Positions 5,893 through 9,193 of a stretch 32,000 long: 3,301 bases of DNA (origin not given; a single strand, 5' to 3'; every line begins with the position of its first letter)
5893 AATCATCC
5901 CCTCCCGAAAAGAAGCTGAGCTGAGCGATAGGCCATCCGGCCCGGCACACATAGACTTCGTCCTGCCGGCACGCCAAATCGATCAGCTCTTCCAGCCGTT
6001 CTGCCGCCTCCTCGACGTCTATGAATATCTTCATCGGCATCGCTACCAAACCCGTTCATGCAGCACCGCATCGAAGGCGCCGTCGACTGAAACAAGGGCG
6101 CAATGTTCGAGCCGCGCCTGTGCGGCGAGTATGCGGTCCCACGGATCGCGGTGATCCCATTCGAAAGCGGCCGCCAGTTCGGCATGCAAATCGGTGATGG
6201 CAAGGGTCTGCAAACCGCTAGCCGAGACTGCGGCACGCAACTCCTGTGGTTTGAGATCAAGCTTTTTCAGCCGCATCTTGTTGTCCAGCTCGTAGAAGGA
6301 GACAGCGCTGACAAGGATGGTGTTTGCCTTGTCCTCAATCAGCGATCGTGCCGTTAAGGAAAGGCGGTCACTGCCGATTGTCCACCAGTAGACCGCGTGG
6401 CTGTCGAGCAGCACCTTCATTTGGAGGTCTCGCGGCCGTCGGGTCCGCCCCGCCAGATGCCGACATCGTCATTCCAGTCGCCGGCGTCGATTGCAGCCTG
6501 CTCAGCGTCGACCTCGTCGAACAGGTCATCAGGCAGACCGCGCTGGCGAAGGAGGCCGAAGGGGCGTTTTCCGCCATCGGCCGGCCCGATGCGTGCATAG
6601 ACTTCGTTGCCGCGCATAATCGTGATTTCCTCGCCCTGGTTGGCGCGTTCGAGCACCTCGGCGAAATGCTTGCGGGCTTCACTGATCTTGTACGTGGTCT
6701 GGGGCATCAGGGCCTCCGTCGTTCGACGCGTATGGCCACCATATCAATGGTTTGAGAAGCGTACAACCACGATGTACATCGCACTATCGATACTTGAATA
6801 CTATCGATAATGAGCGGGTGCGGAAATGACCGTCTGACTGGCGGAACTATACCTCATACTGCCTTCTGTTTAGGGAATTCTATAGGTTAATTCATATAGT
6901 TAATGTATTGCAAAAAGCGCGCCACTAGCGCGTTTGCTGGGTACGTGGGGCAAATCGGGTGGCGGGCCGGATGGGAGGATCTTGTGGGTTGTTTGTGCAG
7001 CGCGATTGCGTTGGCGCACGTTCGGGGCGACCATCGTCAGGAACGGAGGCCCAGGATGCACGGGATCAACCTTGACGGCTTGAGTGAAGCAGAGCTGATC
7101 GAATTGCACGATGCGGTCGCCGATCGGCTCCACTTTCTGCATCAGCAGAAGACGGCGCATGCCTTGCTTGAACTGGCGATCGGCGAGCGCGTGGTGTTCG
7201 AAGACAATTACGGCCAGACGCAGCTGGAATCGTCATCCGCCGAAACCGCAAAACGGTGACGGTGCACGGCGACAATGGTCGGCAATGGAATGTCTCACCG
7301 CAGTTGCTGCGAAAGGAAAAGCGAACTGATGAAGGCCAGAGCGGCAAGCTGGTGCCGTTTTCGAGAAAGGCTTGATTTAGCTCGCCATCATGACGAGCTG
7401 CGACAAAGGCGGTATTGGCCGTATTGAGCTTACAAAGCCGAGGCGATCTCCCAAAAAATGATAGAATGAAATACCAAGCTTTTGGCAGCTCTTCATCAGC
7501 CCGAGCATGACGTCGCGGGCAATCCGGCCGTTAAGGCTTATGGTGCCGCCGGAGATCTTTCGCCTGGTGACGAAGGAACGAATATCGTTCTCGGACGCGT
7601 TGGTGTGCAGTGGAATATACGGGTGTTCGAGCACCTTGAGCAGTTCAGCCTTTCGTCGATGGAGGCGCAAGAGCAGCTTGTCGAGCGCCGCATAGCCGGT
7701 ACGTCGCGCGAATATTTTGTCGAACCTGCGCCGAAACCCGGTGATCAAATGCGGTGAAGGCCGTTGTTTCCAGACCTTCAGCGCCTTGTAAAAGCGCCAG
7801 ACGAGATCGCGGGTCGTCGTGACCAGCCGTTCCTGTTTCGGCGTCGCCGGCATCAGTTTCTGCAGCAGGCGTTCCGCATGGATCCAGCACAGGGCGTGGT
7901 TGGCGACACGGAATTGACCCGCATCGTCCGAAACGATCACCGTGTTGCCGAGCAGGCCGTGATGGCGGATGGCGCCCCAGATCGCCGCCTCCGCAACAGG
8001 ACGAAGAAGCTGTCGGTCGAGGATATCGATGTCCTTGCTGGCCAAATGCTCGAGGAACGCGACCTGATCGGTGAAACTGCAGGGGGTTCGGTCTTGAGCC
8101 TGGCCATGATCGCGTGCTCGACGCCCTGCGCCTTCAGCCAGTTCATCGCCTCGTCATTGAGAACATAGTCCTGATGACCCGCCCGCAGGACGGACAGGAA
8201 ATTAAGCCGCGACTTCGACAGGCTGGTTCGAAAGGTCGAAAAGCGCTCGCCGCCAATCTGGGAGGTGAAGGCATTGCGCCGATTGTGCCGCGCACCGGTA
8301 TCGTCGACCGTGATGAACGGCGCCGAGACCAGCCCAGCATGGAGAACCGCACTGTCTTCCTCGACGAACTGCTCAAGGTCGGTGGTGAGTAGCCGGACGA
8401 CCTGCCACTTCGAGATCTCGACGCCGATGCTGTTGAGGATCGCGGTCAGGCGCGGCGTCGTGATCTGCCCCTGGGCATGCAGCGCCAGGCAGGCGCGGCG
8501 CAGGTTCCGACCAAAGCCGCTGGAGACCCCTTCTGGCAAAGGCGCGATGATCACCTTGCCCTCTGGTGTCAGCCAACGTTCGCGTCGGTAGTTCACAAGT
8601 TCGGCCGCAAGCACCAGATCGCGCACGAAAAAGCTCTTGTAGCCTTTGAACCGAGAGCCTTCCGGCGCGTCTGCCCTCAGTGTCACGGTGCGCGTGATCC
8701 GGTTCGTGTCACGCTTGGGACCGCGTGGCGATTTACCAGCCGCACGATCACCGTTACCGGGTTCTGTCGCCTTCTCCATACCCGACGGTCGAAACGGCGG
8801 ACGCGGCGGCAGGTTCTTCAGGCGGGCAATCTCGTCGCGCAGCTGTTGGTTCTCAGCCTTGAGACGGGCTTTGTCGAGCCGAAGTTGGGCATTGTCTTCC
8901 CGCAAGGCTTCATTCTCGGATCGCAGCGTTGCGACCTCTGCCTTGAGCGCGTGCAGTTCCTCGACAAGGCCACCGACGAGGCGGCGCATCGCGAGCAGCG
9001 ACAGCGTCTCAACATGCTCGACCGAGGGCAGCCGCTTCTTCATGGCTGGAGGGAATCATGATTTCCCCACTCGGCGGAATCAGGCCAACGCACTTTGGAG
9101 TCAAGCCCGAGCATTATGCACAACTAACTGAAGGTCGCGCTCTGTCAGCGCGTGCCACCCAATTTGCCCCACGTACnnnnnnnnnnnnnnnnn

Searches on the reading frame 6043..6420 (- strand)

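Call 64: search_protein_families(library=pfam, max_evalue=0.001, proteins=[window:6043-6420:-])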
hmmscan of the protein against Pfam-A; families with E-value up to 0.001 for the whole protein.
window:6043-6420:- (125 aa): 1 family
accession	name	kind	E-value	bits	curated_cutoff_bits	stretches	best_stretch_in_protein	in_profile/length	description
PF01850.27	PIN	-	4.4e-14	53.6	23.6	1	3-119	1-117/120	PIN domain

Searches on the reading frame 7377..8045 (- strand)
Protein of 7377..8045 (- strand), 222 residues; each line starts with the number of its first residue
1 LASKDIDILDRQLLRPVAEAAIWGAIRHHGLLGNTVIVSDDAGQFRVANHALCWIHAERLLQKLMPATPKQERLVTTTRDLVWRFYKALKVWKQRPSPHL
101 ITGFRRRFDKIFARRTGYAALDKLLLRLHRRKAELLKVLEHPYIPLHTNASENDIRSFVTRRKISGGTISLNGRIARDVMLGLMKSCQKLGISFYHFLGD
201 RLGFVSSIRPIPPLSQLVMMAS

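Call 64: search_protein_families(library=pfam, max_evalue=0.001, proteins=[window:7377-8045:-])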
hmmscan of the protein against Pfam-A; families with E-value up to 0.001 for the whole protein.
window:7377-8045:- (222 aa): 1 family
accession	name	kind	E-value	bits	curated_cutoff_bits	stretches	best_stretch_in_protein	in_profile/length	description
PF03050.20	DDE_Tnp_IS66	-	6.6e-12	45.9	23.1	1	48-168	147-276/284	Transposase IS66 family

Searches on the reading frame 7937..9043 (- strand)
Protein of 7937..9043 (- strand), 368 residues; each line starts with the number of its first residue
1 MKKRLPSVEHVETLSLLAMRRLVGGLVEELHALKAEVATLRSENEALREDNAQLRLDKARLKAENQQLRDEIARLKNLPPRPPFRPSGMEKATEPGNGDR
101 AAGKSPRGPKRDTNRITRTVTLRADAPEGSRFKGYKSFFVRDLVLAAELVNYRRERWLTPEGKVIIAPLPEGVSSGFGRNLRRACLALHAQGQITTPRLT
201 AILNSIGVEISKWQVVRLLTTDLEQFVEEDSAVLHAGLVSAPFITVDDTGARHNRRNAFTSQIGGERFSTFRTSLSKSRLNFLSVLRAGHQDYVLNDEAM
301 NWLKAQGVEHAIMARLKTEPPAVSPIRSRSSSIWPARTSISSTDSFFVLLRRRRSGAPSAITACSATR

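Call 64: search_protein_families(library=pfam, max_evalue=0.001, proteins=[window:7937-9043:-])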
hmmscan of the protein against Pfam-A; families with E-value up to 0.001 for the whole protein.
window:7937-9043:- (368 aa): 2 families
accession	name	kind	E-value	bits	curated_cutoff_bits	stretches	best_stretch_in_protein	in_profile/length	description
PF06005.17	ZapB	-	6.6e-06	26.9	31.5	1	25-72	15-55/71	Cell division protein ZapB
PF02183.23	HALZ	-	0.00018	22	28.1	0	32-55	9-32/43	Homeobox associated leucine zipper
